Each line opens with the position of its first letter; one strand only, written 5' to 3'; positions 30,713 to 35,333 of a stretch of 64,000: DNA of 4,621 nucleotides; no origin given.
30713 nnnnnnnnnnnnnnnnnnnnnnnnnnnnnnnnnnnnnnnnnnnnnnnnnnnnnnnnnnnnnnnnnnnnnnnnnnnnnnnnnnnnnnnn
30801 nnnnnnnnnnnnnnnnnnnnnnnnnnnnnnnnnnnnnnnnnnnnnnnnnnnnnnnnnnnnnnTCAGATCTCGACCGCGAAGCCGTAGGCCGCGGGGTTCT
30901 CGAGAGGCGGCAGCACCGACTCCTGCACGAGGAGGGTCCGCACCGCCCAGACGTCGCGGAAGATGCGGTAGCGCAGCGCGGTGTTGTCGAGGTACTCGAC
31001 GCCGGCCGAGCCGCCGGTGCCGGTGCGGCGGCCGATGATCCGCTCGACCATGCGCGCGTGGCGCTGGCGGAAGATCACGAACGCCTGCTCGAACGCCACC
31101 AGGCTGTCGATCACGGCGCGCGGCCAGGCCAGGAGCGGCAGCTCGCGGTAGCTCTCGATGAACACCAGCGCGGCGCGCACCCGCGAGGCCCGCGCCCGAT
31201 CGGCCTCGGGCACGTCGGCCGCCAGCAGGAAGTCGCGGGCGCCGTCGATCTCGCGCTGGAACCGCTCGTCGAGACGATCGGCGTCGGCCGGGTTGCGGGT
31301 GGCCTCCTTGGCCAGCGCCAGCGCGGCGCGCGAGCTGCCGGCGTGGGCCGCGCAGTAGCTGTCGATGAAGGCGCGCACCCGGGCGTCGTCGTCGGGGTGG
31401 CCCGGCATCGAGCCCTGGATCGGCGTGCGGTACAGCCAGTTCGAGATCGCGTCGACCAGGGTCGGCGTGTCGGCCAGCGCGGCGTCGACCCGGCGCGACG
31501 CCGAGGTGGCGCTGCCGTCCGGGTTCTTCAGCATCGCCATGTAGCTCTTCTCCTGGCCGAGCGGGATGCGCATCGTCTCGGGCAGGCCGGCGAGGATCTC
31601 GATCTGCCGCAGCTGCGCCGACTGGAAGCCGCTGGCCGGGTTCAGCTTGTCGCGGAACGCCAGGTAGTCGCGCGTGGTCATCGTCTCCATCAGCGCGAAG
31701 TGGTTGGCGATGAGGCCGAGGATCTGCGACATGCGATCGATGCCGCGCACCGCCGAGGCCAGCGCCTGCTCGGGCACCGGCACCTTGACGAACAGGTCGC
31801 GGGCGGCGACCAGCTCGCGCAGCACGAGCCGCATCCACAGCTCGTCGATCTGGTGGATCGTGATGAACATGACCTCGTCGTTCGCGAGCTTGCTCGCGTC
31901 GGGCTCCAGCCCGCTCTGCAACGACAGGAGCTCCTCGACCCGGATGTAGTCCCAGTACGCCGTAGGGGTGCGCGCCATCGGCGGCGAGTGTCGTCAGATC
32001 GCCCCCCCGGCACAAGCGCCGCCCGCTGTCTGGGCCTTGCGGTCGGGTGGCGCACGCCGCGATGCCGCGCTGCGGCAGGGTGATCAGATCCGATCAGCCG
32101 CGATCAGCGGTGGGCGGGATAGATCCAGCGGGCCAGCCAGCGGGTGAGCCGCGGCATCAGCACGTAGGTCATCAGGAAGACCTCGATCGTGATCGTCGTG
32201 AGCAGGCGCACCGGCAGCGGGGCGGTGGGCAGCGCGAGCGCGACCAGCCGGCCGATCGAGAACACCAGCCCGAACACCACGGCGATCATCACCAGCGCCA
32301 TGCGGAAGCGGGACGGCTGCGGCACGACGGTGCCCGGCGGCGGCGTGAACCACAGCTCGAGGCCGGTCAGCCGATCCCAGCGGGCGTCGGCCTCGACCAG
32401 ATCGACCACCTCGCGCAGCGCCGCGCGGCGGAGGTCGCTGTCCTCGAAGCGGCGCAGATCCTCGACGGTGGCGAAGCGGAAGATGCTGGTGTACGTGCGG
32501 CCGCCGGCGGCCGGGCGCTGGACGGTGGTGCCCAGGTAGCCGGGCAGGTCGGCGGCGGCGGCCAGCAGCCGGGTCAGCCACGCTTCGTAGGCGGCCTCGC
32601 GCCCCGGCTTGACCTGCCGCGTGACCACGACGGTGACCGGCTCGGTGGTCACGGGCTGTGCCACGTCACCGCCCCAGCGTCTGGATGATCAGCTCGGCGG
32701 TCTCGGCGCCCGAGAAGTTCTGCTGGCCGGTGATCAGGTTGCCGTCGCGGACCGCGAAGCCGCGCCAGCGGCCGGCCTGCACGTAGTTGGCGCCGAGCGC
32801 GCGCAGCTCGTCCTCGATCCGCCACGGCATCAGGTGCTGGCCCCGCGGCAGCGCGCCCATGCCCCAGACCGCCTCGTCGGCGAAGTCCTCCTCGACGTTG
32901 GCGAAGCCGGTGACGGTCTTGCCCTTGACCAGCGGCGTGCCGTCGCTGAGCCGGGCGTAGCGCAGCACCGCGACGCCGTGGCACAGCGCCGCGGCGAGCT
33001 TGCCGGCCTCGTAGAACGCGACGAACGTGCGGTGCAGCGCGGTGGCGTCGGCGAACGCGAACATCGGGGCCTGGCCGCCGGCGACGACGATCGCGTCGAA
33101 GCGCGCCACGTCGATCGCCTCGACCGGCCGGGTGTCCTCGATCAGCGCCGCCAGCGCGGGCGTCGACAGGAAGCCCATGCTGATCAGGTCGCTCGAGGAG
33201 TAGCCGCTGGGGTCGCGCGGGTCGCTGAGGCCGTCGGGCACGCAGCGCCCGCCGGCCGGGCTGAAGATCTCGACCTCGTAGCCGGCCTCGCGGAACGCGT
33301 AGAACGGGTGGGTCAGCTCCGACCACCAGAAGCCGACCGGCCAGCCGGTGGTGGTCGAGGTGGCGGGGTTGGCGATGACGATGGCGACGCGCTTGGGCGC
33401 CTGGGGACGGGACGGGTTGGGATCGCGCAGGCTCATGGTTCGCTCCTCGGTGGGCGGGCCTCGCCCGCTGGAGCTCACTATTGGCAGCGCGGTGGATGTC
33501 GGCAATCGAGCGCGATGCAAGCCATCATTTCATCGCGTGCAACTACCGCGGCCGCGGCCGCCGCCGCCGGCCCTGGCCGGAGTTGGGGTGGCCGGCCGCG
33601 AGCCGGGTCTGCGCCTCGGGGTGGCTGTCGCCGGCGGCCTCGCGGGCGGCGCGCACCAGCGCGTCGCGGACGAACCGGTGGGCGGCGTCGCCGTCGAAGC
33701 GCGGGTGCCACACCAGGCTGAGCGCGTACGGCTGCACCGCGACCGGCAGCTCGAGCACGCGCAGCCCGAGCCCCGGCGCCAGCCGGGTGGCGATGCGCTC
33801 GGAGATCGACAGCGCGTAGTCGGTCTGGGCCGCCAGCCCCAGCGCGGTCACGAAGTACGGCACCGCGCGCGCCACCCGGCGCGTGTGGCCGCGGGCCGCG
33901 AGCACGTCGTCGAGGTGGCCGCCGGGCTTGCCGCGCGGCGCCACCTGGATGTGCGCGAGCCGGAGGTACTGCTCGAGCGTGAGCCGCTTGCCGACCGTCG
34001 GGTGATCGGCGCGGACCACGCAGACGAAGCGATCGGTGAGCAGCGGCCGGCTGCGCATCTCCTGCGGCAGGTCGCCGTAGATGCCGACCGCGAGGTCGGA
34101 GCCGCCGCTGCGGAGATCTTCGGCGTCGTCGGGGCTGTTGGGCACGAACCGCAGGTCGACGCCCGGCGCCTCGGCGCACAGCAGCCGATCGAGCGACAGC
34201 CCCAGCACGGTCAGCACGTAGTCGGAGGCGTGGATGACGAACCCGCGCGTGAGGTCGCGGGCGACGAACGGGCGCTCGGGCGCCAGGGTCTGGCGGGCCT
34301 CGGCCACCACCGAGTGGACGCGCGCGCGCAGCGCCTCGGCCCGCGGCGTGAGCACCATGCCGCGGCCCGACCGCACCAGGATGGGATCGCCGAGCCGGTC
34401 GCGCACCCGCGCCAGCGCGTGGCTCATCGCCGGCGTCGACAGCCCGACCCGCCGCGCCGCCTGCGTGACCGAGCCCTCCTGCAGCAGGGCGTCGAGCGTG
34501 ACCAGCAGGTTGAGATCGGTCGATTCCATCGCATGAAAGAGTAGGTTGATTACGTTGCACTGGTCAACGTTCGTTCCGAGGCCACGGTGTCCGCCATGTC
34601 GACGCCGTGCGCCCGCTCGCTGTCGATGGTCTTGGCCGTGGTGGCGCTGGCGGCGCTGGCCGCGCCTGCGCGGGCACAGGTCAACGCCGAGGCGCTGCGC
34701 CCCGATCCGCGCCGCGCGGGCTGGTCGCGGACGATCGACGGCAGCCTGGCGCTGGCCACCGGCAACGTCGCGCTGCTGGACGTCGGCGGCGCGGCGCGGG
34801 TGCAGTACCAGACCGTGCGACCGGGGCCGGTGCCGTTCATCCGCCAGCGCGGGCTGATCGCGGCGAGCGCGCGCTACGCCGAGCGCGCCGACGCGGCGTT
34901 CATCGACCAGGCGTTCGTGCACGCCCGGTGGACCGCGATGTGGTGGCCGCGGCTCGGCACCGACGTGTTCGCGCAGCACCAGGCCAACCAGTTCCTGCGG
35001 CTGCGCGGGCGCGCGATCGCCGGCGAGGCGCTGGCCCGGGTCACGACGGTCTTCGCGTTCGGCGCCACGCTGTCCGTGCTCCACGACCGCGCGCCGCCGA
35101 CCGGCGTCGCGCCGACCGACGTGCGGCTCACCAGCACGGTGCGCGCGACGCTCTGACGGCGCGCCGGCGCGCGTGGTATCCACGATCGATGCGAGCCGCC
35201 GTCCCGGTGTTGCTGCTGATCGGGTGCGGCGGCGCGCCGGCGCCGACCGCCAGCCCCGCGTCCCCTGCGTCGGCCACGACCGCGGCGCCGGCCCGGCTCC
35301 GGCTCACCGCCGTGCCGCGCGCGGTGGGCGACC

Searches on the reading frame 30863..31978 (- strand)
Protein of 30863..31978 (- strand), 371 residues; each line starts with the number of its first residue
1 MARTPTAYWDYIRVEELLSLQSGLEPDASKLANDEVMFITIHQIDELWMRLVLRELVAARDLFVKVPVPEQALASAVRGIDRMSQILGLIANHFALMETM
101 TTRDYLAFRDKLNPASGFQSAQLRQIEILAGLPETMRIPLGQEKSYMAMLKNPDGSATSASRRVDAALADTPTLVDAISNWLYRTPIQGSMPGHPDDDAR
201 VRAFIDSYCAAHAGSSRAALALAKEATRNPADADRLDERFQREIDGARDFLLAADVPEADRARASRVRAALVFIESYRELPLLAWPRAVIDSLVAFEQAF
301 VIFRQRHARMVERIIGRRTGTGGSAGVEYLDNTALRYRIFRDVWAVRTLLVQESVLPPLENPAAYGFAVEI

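Call 40: search_protein_families(library=pfam, proteins=[window:30863-31978:-], max_evalue=0.001)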
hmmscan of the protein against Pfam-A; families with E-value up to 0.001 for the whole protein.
window:30863-31978:- (371 aa): 1 family
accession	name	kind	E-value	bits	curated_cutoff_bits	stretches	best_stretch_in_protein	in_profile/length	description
PF03301.18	Trp_dioxygenase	-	1.2e-50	173.3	34.9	1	6-350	15-346/346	Tryptophan 2,3-dioxygenase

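Call 55: find_encoding_contigs(protein=window:30863-31978:-, flank=3000, max_places=3)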
Protein window:30863-31978:- (371 aa): 1 contig read that carries it; 1 place shown.
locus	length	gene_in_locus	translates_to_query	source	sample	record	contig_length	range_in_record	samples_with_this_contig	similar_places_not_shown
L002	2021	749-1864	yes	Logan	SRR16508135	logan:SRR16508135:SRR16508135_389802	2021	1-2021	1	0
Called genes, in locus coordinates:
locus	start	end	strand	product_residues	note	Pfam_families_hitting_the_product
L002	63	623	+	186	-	PF03992:ABM, PF27539:Y2318_C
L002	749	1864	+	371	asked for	PF03301:Trp_dioxygenase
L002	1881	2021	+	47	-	?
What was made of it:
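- Tried and rejected: One housekeeping neighbour was found, but only on a 2-kb Logan contig (call 55), so the source organism could not be named.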

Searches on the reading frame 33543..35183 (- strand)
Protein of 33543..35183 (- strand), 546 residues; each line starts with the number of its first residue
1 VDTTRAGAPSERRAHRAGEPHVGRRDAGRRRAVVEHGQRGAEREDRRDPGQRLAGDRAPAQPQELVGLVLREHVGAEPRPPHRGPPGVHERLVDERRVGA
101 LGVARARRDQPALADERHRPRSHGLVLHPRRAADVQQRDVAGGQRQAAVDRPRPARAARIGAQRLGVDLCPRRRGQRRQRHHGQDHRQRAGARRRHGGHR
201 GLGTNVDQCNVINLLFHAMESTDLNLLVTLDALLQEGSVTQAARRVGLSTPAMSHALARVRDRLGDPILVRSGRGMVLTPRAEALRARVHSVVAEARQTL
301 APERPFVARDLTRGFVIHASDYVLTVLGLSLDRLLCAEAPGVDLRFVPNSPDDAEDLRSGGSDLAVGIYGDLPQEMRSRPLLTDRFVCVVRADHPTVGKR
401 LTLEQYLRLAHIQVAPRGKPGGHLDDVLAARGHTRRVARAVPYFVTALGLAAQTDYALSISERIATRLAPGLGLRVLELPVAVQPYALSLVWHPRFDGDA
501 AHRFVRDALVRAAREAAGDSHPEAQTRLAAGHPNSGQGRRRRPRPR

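Call 44: search_protein_families(library=pfam, proteins=[window:33543-35183:-], max_evalue=10)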
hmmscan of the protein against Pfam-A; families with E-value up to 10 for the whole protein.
window:33543-35183:- (546 aa): 3 families
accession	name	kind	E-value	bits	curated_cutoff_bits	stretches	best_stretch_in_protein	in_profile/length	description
PF03466.25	LysR_substrate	-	4.6e-19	69.1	28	1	333-512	26-207/209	LysR substrate binding domain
PF00126.33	HTH_1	-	9.8e-17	61.1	26.6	1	224-283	1-60/60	Bacterial regulatory helix-turn-helix protein, lysR family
PF13556.12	HTH_30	-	0.0047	17.1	27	1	226-267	1-43/59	PucR C-terminal helix-turn-helix domain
